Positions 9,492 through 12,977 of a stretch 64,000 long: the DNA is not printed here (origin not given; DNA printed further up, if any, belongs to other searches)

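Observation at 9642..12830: Domain-permuted GH3 enzyme anchored to the membrane at both ends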

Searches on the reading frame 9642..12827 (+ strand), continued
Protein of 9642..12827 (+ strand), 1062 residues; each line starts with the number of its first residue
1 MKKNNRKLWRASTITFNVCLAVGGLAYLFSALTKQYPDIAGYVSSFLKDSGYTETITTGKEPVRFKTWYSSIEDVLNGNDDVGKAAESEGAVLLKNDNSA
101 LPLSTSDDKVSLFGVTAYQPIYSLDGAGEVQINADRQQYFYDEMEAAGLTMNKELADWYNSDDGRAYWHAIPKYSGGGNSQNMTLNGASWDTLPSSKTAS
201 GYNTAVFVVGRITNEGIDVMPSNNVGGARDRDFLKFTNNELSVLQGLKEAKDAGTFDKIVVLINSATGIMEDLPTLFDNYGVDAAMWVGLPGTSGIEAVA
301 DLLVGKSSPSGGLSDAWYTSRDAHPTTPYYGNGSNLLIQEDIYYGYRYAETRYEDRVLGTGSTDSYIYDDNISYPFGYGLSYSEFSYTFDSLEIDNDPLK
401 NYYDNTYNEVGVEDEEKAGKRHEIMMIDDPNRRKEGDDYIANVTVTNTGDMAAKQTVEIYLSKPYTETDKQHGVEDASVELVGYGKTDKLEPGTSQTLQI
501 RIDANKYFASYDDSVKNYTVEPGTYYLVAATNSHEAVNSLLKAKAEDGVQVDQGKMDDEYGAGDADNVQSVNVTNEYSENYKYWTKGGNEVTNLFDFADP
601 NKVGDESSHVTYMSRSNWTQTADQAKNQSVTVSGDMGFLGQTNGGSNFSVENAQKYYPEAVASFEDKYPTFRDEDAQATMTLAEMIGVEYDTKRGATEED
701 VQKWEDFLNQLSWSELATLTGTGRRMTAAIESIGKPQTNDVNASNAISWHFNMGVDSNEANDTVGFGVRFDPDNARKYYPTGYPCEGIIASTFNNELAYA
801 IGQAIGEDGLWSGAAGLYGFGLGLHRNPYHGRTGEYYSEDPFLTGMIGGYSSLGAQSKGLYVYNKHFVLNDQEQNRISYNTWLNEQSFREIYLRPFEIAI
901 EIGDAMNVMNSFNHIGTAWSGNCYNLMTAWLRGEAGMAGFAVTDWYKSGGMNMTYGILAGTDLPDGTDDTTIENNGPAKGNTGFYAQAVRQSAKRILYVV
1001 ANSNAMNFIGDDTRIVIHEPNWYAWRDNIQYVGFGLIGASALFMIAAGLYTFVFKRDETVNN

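Call 36: predict_structure(alignment_id=A1)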
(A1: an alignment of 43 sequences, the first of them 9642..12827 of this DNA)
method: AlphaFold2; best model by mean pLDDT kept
length: 1062 residues; sequences in the alignment: 43
mean_pLDDT: 90.7   pTM: 0.90
mean pLDDT of the five models: 90.7, 90.2, 88.7, 88.3, 87.5
residues with pLDDT >= 90: 741; 70-90: 281; 50-70: 19; < 50: 21
segments of 3 or more residues with pLDDT < 50: 406-423
pLDDT, mean of each block of 10 residues (from residue 1): 77 90 89 78 80 78 90 97 98 97 97 96 82 93 98 98 93 61 89 97 97 85 79 94 98 98 95 98 98 97 97 97 89 84 96 97 92 98 97 92 55 37 66 90 98 98 96 97 98 98 96 97 98 98 97 95 97 95 92 96 92 95 89 91 87 93 91 87 92 88 96 95 91 93 84 84 88 90 96 97 96 92 91 90 96 93 89 83 96 96 86 90 95 94 88 93 92 87 93 97 91 83 88 89 87 73 57
secondary structure, 60 per line:
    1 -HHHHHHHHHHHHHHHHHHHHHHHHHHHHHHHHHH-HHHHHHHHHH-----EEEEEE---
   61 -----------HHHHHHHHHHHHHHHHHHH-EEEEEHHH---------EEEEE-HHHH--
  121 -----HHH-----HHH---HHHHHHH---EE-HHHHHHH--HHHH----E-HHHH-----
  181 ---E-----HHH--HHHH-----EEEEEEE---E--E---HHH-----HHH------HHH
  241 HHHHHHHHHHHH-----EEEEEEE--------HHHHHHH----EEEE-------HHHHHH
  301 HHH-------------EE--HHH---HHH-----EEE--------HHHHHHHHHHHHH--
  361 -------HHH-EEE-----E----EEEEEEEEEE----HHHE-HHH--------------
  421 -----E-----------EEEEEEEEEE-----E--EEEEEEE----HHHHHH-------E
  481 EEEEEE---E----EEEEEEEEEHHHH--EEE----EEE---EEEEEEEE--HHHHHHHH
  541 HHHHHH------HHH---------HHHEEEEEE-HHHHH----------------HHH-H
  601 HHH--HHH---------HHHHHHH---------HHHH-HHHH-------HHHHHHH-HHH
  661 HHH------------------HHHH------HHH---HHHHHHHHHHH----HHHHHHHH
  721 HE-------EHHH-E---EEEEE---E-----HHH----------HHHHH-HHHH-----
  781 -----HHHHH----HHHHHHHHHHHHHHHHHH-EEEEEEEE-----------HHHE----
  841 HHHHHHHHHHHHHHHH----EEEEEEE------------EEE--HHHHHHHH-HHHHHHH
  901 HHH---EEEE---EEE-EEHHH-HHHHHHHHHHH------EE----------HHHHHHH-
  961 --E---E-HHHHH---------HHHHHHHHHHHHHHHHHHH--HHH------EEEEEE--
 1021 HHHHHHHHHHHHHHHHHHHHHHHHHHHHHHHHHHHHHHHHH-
elements in order (helices of 4 or more, strands of 3 or more residues): H2-35 H37-46 E52-57 H72-90 E92-96 E109-113 H115-118 H140-146 H153-159 H162-165 H172-175 H195-198 E204-210 H238-252 E258-264 H273-279 E284-287 H295-303 E335-337 H346-358 E372-374 E385-394 E438-447 E456-462 H467-472 E480-486 E495-503 H504-507 E510-512 E517-519 E523-530 H533-546 E568-573 H575-579 H600-603 H618-624 H634-637 H639-642 H650-656 H658-663 H682-685 H698-708 H713-721 E739-743 H766-770 H772-775 H786-790 H795-812 E814-821 H841-856 E861-867 E880-882 H885-892 H894-903 E907-910 E914-916 H924-934 H953-959 H969-973 H983-1001 E1013-1018 H1021-1061
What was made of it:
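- AF2 places a strand at 52-57 and another at 1013-1018 next to the terminal helices (call 36). The hydrophobic stretch is about 22 residues, and AF2 models it as one helix, 2-35 (call 36).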

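Call 40: fold_search(model_id=the predicted structure, library=pdb)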
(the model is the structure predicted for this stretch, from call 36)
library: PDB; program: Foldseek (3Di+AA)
matches with E <= 10: 960; with E <= 0.001: 231
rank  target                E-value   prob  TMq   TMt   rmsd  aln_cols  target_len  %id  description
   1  5wug                  1.8e-51  1.00  0.61  0.70   5.6      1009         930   21  Expression, characterization and crystal structure of a novel beta-glucosidase from Paenibacillus barengoltzii (released 2018-01-31)
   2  5wvp                  4.4e-50  1.00  0.61  0.70   5.5       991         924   22  Expression, characterization and crystal structure of a novel beta-glucosidase from Paenibacillus barengoltzii (released 2018-01-31)
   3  5k6n                  6.5e-50  1.00  0.60  0.79   6.2       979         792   21  Structure of a GH3 b-glicosidase from cow rumen metagenome in complexed with xylose (released 2016-10-05)
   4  5k6m                  1.8e-49  1.00  0.61  0.80   5.8       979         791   21  Structure of a GH3 b-glIcosidase from cow rumen metagenome in complex with glucose (released 2016-10-05)
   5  5k6o                  3.0e-49  1.00  0.60  0.80   5.8      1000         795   21  Structure of a GH3 b-glucosidase from cow rumen metagenome in complex with galactose (released 2016-10-05)
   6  5k6l                  1.2e-48  1.00  0.58  0.77   6.9       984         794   21  Structure of a GH3 b-glucosidase from cow rumen metagenome (released 2016-10-05)
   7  8idz_A                1.5e-23  1.00  0.32  0.47   3.3       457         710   25  Beta-glucosidase BglPcC1 (released 2024-02-21)
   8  8idz_B                1.3e-22  1.00  0.32  0.48   3.7       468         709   25  Beta-glucosidase BglPcC1 (released 2024-02-21)
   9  2x42                  1.8e-21  1.00  0.32  0.47   5.9       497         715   22  Structure of beta-glucosidase 3B from Thermotoga neapolitana in complex with alpha-D-glucose (released 2010-02-09)
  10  9lql_C                4.8e-21  1.00  0.29  0.41   4.9       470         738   21  Structure of STG-hydrolyzing beta-glucosidase 1 (PSTG1) complexed with heptyl 1-thio-beta-D-glucopyranoside (released 2026-02-04)
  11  7ms2_A                7.3e-21  1.00  0.29  0.40   5.5       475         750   19  Three-dimensional structure of a GH3 Beta-glucosidase from Clostridium thermocellum in complex with glycerol (released 2022-05-18)
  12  8j9f_A                7.3e-21  1.00  0.29  0.41   5.4       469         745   21  Structure of STG-hydrolyzing beta-glucosidase 1 (PSTG1) (released 2024-04-10)
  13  9lql_B                9.6e-21  1.00  0.29  0.41   4.9       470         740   21  Structure of STG-hydrolyzing beta-glucosidase 1 (PSTG1) complexed with heptyl 1-thio-beta-D-glucopyranoside (released 2026-02-04)
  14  2x41                  1.1e-20  1.00  0.31  0.46   6.3       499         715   22  Structure of beta-glucosidase 3B from Thermotoga neapolitana in complex with glucose (released 2010-02-09)
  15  2x40                  1.3e-20  1.00  0.31  0.46   3.2       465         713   23  Structure of beta-glucosidase 3B from Thermotoga neapolitana in complex with glycerol (released 2010-02-09)
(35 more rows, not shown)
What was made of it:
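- Closest known: GlyA1, rumen-metagenome GH3 with permuted domain topology. Same: Collinear Foldseek alignment over about 980-1000 columns, TM-score 0.77-0.80 on the target (call 40).
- Closest known: Paenibacillus barengoltzii beta-glucosidase. Same: Best structural match (E 1.8e-51, 1009 columns, call 40).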

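Call 49: find_encoding_contigs(protein=P0001, flank=6000, max_places=3)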
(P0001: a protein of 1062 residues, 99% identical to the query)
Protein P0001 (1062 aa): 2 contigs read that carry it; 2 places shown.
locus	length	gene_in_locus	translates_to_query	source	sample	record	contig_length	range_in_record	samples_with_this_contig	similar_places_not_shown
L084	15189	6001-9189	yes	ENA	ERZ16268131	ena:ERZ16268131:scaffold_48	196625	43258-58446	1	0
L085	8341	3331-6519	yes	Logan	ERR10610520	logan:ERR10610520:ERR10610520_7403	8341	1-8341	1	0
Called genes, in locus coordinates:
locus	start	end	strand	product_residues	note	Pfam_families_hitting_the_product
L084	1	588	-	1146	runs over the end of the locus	PF17757:UvrB_inter, PF02559:CarD_TRCF_RID, PF00270:DEAD, PF04851:ResIII, PF00271:Helicase_C, PF03461:TRCF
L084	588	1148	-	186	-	PF01195:Pept_tRNA_hydro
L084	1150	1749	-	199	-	PF01725:Ham1p_like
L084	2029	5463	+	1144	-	-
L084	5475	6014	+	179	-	-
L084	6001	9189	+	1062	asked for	PF01915:Glyco_hydro_3_C, PF14310:Fn3-like, PF00933:Glyco_hydro_3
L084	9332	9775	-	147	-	PF00376:MerR, PF13411:MerR_1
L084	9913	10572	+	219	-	PF01872:RibD_C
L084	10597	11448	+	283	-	PF12541:DUF3737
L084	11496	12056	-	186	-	PF28549:NDPSase_N, PF00293:NUDIX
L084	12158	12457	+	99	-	-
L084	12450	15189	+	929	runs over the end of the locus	PF09586:YfhO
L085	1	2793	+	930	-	?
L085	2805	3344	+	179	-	-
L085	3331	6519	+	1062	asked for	PF01915:Glyco_hydro_3_C, PF14310:Fn3-like, PF00933:Glyco_hydro_3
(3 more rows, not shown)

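Call 56: search_protein_families(library=pfam, proteins=[L002:7421-9511:+, L003:5143-9513:+, L004:6928-9447:+, L005:6556-9513:+, L006:1353-5426:+, L007:6622-9450:+, L008:3873-6548:+, L010:6178-8568:+, L016:6520-9483:+, L037:7383-9536:+], max_evalue=0.01)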
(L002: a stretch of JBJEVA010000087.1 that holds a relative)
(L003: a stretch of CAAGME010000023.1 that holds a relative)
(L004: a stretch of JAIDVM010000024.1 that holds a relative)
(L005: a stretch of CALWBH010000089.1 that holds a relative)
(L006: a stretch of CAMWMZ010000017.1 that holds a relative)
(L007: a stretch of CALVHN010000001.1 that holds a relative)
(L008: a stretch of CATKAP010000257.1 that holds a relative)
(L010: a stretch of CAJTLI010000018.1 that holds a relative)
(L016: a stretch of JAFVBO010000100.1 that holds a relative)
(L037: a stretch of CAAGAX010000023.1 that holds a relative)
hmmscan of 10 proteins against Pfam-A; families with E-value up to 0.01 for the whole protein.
L002:7421-9511:+ (697 aa): 1 family
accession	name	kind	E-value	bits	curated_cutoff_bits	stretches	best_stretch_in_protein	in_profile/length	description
PF22067.2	Cep192_D3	-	0.0049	17.4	27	0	389-442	39-94/99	Cep192 domain 3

L003:5143-9513:+ (1457 aa): 3 families
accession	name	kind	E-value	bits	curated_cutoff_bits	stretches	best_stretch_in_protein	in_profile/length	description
PF22544.2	HYDIN_VesB_CFA65-like_Ig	-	4e-06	27.4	25.5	0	1374-1437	21-84/100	HYDIN/CFA65/VesB-like, Ig-like domain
PF06280.18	fn3_5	-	9.4e-05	23.5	27.6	0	315-398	13-86/112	Fn3-like domain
PF07610.17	DUF1573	-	0.0027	18.2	26.1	0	1370-1430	15-74/98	Protein of unknown function (DUF1573)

L004:6928-9447:+ (840 aa): 4 families
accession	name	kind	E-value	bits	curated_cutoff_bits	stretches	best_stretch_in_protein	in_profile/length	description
PF06280.18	fn3_5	-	0.0016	19.6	27.6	0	449-495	57-110/112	Fn3-like domain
PF22544.2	HYDIN_VesB_CFA65-like_Ig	-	0.0073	17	25.5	0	717-768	19-71/100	HYDIN/CFA65/VesB-like, Ig-like domain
PF09479.16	Flg_new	-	0.0089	16.6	27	0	332-384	11-62/65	Listeria-Bacteroides repeat domain (List_Bact_rpt)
PF11614.14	FixG_C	-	0.0092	16.6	25.6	0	227-305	35-102/119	IG-like fold at C-terminal of FixG, putative oxidoreductase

L005:6556-9513:+ (986 aa): 1 family
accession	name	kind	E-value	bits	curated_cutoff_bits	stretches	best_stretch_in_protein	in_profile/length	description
PF09479.16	Flg_new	-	0.00011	22.7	27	0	756-808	8-62/65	Listeria-Bacteroides repeat domain (List_Bact_rpt)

L006:1353-5426:+ (1358 aa): 2 families
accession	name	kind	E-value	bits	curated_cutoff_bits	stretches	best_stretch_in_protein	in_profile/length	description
PF05506.17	PLipase_C_C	-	0.002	19.4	24.4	0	1267-1324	7-57/80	Bacterial phospholipase C, C-terminal domain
PF14481.13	Fimbrial_PilY2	-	0.0082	16.2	25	0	1080-1108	12-40/75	Type 4 fimbrial biogenesis protein PilY2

L007:6622-9450:+ (943 aa): 2 families
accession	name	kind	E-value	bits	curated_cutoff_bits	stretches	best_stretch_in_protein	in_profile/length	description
PF06280.18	fn3_5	-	0.0046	18.1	27.6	0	857-902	49-86/112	Fn3-like domain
PF14016.12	DUF4232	-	0.0088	16.7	27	0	585-624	57-96/129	Domain of unknown function (DUF4232)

L008:3873-6548:+ (892 aa): 4 families
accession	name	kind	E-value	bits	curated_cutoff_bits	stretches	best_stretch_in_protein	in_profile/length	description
PF16353.11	LacZ_4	-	6.5e-06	26.8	27.3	0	725-772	7-52/87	Beta-galactosidase, domain 4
PF14310.12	Fn3-like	-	0.00067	20.2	25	0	754-770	26-42/71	Fibronectin type III-like domain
PF11614.14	FixG_C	-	0.0043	17.6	25.6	0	734-778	48-93/119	IG-like fold at C-terminal of FixG, putative oxidoreductase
PF06280.18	fn3_5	-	0.0086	17.2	27.6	0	742-781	51-91/112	Fn3-like domain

L010:6178-8568:+ (797 aa): 2 families
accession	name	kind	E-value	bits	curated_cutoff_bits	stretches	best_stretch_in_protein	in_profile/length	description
PF00933.27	Glyco_hydro_3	-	7.6e-22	78.6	27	1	258-509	104-309/316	Glycosyl hydrolase family 3 N terminal domain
PF01915.27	Glyco_hydro_3_C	-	2.9e-12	47.4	31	1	556-797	1-200/200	Glycosyl hydrolase family 3 C-terminal domain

L016:6520-9483:+ (988 aa): 2 families
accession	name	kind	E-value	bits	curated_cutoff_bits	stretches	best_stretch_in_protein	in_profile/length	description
PF00933.27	Glyco_hydro_3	-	6.9e-20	72.1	27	1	242-492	97-310/316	Glycosyl hydrolase family 3 N terminal domain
PF01915.27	Glyco_hydro_3_C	-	4.3e-10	40.3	31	1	538-741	1-172/200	Glycosyl hydrolase family 3 C-terminal domain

L037:7383-9536:+ (718 aa): 6 families
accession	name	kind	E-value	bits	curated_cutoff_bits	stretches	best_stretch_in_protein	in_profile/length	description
PF02368.24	Big_2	-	2.2e-29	101.7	22.8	4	43-109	5-74/79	Bacterial Ig-like domain (group 2)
PF21461.3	HL_N-beta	-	3.7e-19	68.7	27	3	76-108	18-49/57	Hyaluronate lyase, N-terminal beta-sheet domain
PF22359.2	Big-like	-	1.8e-06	28.5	27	2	461-496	13-48/48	Bacterial Ig-like domain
PF20578.4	aBig_2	-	2.3e-06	27.7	27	0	515-559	19-62/89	Atrophied bacterial Ig domain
PF07679.22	I-set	-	3.8e-06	27.3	23.7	0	436-497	16-78/90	Immunoglobulin I-set domain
PF05566.18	Pox_vIL-18BP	-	3.2e-05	24.6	22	0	160-197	77-114/126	Orthopoxvirus interleukin 18 binding protein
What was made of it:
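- Tried and rejected: In other clades that position holds a lipoprotein-type canonical GH3 or a Big_2-repeat lipoprotein (call 56).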
